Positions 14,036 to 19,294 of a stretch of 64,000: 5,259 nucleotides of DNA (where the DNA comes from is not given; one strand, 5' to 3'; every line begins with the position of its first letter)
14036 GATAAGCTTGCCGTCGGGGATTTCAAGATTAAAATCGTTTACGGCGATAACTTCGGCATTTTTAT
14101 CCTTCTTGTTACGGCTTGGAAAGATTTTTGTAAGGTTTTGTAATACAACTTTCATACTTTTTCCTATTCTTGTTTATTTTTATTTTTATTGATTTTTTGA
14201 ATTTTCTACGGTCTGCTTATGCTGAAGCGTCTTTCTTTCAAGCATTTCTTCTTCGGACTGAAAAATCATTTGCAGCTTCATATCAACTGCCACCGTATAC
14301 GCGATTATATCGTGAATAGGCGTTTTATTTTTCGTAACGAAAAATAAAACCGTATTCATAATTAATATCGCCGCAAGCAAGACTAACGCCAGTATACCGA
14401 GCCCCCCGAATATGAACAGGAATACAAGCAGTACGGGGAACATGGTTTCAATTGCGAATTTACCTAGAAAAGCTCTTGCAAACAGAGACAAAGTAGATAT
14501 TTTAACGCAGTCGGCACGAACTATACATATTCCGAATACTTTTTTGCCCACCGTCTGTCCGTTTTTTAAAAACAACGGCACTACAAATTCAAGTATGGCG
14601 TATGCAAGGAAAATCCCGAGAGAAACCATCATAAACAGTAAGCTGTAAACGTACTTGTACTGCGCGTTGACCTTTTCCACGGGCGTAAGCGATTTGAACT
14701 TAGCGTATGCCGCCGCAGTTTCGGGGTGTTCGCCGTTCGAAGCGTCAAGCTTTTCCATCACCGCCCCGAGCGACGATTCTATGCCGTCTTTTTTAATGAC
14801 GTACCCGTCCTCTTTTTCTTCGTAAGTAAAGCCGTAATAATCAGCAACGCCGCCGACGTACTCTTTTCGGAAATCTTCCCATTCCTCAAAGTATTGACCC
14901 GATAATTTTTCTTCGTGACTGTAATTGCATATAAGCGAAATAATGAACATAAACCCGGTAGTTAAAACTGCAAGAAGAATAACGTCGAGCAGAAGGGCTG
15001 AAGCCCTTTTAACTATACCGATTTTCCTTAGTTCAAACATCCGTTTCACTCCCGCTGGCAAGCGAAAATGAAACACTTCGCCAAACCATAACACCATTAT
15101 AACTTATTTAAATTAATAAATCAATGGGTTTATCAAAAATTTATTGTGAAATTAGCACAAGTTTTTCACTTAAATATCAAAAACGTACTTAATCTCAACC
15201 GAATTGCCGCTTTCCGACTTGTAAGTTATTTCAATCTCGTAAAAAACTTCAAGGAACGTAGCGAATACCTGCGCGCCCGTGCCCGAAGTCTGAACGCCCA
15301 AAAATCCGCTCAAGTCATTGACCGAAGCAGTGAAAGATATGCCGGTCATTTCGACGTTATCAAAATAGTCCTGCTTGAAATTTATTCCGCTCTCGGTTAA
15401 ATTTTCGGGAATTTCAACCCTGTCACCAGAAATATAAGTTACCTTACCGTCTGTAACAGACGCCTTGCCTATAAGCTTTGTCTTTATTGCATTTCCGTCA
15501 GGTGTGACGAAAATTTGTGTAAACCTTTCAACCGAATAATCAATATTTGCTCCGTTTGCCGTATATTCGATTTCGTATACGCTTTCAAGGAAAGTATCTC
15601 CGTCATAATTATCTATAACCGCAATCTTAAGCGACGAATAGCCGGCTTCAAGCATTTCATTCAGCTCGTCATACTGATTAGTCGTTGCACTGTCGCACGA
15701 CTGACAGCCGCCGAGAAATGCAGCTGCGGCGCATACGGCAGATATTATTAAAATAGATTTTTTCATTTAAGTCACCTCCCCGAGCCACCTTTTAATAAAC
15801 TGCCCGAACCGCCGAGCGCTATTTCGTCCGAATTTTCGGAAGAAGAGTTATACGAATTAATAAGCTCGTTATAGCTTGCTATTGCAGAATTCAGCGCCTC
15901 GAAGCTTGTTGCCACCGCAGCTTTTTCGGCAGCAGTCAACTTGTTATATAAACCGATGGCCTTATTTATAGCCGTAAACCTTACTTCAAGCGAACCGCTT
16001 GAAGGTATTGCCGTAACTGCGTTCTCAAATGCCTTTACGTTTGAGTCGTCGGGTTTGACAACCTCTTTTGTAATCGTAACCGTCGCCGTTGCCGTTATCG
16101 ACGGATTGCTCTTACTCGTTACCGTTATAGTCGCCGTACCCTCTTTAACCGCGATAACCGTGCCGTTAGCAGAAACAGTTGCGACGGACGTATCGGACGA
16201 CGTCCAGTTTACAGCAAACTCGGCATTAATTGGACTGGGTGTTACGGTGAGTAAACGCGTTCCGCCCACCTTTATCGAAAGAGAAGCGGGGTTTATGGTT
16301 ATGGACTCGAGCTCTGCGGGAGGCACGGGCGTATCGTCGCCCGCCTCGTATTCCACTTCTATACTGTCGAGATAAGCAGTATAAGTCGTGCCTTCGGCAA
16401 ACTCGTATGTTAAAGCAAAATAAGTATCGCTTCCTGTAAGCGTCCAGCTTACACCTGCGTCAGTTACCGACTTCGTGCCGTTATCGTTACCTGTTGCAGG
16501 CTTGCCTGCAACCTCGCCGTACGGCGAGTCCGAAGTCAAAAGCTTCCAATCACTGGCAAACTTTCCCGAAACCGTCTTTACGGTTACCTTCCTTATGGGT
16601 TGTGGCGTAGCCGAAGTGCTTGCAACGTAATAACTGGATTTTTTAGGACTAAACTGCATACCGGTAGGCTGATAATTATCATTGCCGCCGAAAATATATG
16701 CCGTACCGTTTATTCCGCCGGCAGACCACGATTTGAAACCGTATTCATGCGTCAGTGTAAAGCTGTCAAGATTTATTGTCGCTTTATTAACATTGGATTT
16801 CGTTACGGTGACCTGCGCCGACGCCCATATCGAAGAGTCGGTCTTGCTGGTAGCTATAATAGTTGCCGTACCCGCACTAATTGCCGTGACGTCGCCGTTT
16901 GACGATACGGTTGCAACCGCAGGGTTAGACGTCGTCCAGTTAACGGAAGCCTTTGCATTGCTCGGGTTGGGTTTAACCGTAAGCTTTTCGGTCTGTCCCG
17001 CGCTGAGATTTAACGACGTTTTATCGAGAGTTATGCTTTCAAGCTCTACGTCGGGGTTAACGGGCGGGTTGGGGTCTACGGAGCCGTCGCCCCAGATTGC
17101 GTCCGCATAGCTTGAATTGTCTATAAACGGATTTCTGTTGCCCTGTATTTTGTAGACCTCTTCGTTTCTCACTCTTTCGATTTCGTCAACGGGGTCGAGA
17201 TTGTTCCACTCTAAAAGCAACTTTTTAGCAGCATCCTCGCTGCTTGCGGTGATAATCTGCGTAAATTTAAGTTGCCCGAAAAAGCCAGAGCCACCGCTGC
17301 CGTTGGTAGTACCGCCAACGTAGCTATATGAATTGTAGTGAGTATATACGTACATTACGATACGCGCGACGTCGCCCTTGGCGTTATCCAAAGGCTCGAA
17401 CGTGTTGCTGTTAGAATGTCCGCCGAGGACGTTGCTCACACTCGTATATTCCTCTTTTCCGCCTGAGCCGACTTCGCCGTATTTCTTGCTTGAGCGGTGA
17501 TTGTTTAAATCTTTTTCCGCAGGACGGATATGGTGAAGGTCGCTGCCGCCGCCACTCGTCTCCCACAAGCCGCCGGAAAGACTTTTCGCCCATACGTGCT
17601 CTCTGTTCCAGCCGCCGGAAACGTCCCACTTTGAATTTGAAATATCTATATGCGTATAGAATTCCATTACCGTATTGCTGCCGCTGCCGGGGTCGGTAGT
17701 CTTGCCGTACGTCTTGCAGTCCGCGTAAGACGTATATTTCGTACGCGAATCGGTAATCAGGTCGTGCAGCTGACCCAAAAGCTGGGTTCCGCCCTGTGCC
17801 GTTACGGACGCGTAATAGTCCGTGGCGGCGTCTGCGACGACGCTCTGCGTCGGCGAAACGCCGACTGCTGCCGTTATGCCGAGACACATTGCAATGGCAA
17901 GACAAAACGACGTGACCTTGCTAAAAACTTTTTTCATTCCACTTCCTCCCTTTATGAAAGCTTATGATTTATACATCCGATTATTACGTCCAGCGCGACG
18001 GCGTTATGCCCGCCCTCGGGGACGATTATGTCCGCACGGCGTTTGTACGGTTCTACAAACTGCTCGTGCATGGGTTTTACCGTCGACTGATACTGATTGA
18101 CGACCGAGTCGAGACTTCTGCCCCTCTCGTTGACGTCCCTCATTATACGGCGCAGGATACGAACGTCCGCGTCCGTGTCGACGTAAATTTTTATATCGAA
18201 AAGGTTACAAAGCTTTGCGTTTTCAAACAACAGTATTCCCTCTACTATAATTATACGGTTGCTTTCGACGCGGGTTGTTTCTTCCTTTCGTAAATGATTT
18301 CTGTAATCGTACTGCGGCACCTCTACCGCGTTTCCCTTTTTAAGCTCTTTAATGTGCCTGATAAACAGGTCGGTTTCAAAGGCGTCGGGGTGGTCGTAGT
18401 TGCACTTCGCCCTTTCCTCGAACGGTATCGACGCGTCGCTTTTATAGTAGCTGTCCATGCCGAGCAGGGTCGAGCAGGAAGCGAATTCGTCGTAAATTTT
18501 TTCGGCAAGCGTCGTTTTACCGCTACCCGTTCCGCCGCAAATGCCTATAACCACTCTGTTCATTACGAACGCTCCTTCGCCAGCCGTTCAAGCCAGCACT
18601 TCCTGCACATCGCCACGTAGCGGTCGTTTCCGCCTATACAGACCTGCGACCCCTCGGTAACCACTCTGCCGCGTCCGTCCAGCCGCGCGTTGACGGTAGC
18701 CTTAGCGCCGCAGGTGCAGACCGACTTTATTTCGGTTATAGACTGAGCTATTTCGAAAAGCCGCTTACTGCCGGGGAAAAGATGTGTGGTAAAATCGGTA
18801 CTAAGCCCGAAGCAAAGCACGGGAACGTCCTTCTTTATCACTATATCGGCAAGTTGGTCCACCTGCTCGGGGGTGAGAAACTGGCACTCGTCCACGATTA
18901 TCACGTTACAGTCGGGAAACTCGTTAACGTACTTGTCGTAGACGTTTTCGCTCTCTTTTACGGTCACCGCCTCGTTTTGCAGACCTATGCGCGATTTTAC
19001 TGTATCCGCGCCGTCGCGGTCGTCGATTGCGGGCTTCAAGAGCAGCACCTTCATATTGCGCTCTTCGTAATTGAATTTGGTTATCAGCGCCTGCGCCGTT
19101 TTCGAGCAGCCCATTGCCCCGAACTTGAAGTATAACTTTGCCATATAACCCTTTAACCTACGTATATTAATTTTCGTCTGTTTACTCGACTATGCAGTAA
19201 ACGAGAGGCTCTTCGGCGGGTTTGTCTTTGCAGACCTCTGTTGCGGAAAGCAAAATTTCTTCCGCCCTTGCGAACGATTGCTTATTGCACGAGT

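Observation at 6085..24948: Self-contained extracellular nucleic-acid utilisation locus (about 19 kb, 19 co-directional genes)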

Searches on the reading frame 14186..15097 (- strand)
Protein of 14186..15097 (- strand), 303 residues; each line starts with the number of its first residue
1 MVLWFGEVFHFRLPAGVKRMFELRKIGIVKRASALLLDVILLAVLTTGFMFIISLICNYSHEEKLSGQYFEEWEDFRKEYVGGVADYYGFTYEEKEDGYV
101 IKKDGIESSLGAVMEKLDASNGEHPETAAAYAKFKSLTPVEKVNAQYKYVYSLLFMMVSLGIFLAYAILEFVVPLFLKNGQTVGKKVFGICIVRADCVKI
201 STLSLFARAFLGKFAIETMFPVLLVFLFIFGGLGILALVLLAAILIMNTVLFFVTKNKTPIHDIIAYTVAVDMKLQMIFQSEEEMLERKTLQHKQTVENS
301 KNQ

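Call 3: search_protein_families(library=pfam, proteins=[window:14186-15097:-])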
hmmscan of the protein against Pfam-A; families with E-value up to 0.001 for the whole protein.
window:14186-15097:- (303 aa): 2 families
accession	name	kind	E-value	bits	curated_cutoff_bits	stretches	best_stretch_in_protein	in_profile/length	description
PF06271.18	RDD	-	3.9e-11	43.8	24.1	1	151-266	46-136/137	RDD family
PF08391.16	Ly49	-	0.00066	20.6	31.5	0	230-299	8-76/119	Ly49-like protein, N-terminal region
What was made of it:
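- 14186..15040 (-): RDD-family polytopic membrane protein (284 aa from ATG 15040). It is a constant upstream partner of the importer in Clostridia. PF06271 E=3.9e-11 (call 3).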

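Call 7: search_protein_families(library=ncbifam, proteins=[window:14186-15097:-], max_evalue=0.01)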
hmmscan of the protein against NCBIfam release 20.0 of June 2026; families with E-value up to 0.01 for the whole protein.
window:14186-15097:- (303 aa): 0 families

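Call 30: find_related_loci(query=A1, collection=genome_contigs, flank=10000)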
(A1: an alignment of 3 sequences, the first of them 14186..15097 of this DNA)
Query A1 (303 aa) in genome_contigs; peptide patterns used: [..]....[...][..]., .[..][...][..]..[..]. (x = any residue, [..] = any of these).
52 stretches matched a pattern; 7 encode a relative of the query (tblastn E <= 1e-3); 7 distinct loci.
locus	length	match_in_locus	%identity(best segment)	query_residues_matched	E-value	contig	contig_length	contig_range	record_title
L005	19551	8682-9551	67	13-301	1e-124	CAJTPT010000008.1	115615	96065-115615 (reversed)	MAG TPA_asm: uncultured Christensenella sp. isolate MGBC105282 genome assembly, contig: MGBC105282.8, whole genome shotg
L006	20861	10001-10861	69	16-302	7e-119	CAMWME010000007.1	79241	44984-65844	MAG TPA_asm: uncultured Clostridia bacterium isolate SRR14411243_bin.15_metawrap_v1.3_MAG genome assembly, contig: NODE.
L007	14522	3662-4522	64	16-302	4e-111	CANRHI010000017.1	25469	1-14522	MAG: uncultured Clostridia bacterium isolate Lapin-033__bin51 genome assembly, contig: Lapin-033__NODE_1550_length_25469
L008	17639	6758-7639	65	6-301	8e-111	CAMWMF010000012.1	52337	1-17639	MAG TPA_asm: uncultured Clostridia bacterium isolate SRR14411281_bin.1_metawrap_v1.3_MAG genome assembly, contig: NODE.2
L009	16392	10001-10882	65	6-301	2e-110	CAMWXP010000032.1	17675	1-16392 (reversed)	MAG TPA_asm: uncultured Clostridia bacterium isolate SRR14411261_bin.15_metawrap_v1.3_MAG genome assembly, contig: NODE.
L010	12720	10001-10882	65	6-301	3e-109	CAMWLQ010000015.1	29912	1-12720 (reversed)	MAG TPA_asm: uncultured Clostridia bacterium isolate SRR14411336_bin.15_metawrap_v1.3_MAG genome assembly, contig: NODE.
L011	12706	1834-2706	62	15-302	2e-108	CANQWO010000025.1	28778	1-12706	MAG: uncultured Clostridia bacterium isolate Lapin-012__bin88 genome assembly, contig: Lapin-012__NODE_2471_length_28778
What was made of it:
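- Tried and rejected: RDD-anchored genome scan: found only 7 loci because the peptide patterns were narrow (call 30).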

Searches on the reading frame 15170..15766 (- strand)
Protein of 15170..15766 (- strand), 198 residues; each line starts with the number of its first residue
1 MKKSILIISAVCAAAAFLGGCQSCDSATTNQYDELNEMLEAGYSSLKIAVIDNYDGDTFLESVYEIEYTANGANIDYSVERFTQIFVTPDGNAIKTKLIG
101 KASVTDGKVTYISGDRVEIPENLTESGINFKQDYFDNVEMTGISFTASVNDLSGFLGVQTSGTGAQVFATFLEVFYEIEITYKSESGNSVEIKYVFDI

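Call 3: search_protein_families(library=pfam, proteins=[window:15170-15766:-])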
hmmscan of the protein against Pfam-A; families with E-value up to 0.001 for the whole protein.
window:15170-15766:- (198 aa): 0 families

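Call 7: search_protein_families(library=ncbifam, proteins=[window:15170-15766:-], max_evalue=0.01)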
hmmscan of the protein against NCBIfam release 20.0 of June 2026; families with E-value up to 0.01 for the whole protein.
window:15170-15766:- (198 aa): 1 family
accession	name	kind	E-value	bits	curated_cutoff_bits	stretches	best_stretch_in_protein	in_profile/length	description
NF009034.0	PRK12366.1-5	equivalog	0.0011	17.5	789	1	36-118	433-519/642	replication factor A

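Call 57: search_protein_families(library=pfam, proteins=[window:15170-15766:-], max_evalue=10)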
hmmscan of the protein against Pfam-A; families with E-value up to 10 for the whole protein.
window:15170-15766:- (198 aa): 3 families
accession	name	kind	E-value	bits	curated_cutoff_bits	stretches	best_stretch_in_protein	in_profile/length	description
PF23997.1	DUF7315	-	0.082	13.8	27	1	3-48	11-55/102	Domain of unknown function (DUF7315)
PF13670.12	PepSY_2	-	0.12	12.9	24.3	1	5-61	4-63/83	Peptidase propeptide and YPEB domain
PF09479.16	Flg_new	-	0.97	10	27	1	108-138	13-43/65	Listeria-Bacteroides repeat domain (List_Bact_rpt)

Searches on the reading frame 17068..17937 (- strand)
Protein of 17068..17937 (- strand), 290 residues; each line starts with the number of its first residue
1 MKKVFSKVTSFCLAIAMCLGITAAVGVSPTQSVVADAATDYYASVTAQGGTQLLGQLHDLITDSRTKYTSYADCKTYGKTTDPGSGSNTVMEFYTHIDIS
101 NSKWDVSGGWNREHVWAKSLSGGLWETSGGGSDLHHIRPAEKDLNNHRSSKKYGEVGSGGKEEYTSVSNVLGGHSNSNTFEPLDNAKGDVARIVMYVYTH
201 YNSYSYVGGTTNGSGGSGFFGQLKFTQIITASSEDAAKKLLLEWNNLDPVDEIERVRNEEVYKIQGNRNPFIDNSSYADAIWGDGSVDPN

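Call 89: search_solved_structures(query=window:17068-17937:-, max_evalue=0.001, show_alignments=1)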
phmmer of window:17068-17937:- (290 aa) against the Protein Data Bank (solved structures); distinct sequences matched with E-value up to 0.001: 5.
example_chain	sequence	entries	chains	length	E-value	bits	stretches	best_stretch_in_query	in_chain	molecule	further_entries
1oup_A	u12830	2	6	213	1e-07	35.5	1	238-275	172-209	Nuclease | ENDONUCLEASE I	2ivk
1ouo_A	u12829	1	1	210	1.5e-07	35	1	238-275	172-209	Nuclease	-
2g7e_A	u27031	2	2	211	1.2e-06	32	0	236-273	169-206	Endonuclease I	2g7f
2vnd_A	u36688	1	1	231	1.6e-06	31.6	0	236-273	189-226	ENDONUCLEASE I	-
2pu3_A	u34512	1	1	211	0.00012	25.4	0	236-272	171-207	Endonuclease I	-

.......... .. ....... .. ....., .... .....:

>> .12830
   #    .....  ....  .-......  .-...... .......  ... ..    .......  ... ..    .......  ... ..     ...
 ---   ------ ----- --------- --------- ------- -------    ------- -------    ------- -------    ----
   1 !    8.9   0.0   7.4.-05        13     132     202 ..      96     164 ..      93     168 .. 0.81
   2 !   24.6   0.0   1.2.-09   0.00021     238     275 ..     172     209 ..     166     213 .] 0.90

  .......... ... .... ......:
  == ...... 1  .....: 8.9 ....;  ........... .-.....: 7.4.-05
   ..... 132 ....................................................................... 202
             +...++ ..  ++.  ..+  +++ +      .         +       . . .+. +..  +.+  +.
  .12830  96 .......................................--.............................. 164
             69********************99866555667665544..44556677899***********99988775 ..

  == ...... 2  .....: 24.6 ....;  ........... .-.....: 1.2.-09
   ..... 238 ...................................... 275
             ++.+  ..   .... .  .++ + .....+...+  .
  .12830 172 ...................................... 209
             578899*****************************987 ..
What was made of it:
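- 15772..17937 (-): Exported endonuclease I (EndA/Vvn family) with Big_2 Ig-like domains (721 aa). The EH and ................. motifs align to Vvn (call 89).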

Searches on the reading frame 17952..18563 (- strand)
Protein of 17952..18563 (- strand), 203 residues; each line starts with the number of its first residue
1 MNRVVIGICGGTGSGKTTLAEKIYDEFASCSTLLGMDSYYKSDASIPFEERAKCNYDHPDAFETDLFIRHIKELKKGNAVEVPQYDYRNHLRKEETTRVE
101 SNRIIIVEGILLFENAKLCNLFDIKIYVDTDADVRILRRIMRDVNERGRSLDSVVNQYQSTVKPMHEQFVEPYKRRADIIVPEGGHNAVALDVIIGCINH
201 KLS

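Call 4: search_protein_families(library=pfam, proteins=[window:17952-18563:-])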
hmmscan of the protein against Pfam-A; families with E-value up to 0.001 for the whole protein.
window:17952-18563:- (203 aa): 4 families
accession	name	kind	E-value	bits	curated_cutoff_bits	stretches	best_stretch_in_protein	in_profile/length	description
PF00485.24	PRK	-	1.6e-43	149.2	22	1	5-189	1-195/196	Phosphoribulokinase / Uridine kinase family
PF13238.12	AAA_18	-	7.6e-06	26.8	29.4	1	6-148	1-117/128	AAA domain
PF01121.26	CoaE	-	1.1e-05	25.6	27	0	92-159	94-160/180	Dephospho-CoA kinase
PF13207.12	AAA_17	-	0.00049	20.8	27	0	10-27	2-19/136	AAA domain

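Call 61: search_protein_families(library=ncbifam, proteins=[window:17952-18563:-], max_evalue=0.00001)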
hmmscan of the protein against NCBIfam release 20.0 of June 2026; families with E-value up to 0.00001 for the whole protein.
window:17952-18563:- (203 aa): 14 families
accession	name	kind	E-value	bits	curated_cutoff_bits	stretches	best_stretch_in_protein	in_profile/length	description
NF004018.0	PRK05480.1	equivalog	5e-87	290.8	180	1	3-200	6-204/210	uridine kinase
TIGR00235.1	udk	equivalog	1.1e-79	266.9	220.3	1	3-202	6-206/207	uridine kinase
NF005655.0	PRK07429.1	subfamily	2.2e-31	109.2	236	1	4-181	9-183/326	phosphoribulokinase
NF006085.0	PRK08233.1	equivalog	6.4e-16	58.7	198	1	3-202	5-177/184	hypothetical protein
NF006743.0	PRK09270.1-2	equivalog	1.4e-15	57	227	1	2-183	27-214/217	nucleoside/nucleotide kinase family protein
NF006746.0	PRK09270.1-5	subfamily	3.5e-15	55.5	250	1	2-180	20-204/210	nucleoside/nucleotide kinase family protein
NF005807.0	PRK07667.1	equivalog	1.7e-11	44.1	221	1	2-180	16-191/193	kinase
NF006744.0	PRK09270.1-3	equivalog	1.5e-09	37.6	281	1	2-168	22-196/213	nucleoside/nucleotide kinase family protein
TIGR00554.2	panK_bact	equivalog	1.8e-08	34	235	1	5-133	84-228/310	type I pantothenate kinase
NF006742.0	PRK09270.1-1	equivalog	4.8e-08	32.6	402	1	3-168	43-213/237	nucleoside/nucleotide kinase family protein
NF006745.0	PRK09270.1-4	equivalog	7e-08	31.6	228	1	2-145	41-199/246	nucleoside/nucleotide kinase family protein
NF005115.0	PRK06547.1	equivalog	2.5e-07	30.2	173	0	84-145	82-141/172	hypothetical protein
TIGR00152.1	TIGR00152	equivalog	1.2e-06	28.5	65.55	0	72-147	77-149/188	dephospho-CoA kinase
NF004861.0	PRK06217.1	equivalog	4.1e-06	26.3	203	0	6-52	4-48/183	hypothetical protein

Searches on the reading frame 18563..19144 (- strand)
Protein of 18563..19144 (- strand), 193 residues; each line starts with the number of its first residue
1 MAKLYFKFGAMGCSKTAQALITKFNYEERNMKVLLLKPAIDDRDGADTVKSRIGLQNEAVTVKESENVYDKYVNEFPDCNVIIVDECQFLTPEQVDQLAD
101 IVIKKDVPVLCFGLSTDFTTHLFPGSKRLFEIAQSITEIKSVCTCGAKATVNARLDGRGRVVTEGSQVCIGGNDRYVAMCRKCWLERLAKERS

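Call 4: search_protein_families(library=pfam, proteins=[window:18563-19144:-])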
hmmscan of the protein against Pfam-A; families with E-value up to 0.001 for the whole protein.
window:18563-19144:- (193 aa): 1 family
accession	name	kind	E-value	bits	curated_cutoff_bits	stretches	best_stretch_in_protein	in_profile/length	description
PF00265.24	TK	-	8.5e-45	153.2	20.6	1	3-184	2-176/176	Thymidine kinase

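Call 61: search_protein_families(library=ncbifam, proteins=[window:18563-19144:-], max_evalue=0.00001)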
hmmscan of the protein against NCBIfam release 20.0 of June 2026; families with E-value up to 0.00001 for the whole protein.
window:18563-19144:- (193 aa): 5 families
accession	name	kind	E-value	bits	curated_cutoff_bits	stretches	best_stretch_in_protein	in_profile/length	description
NF003300.0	PRK04296.1-5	equivalog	1e-70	237.5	195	1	1-189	1-192/194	thymidine kinase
NF003299.0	PRK04296.1-4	equivalog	1.5e-53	181.4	284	1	1-186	1-186/191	thymidine kinase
NF003298.0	PRK04296.1-3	equivalog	1.8e-52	178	375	1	1-190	1-192/205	thymidine kinase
NF003297.0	PRK04296.1-2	equivalog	6e-46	156.8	252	1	1-188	1-197/216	thymidine kinase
NF003296.0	PRK04296.1-1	equivalog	8.5e-30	104.2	183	1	9-187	15-190/195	thymidine kinase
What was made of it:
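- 18563..19144 (-): tdk, thymidine kinase (193 aa); found only in some relatives. NF003300 237.5 bits, cut-off 195 (call 61).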
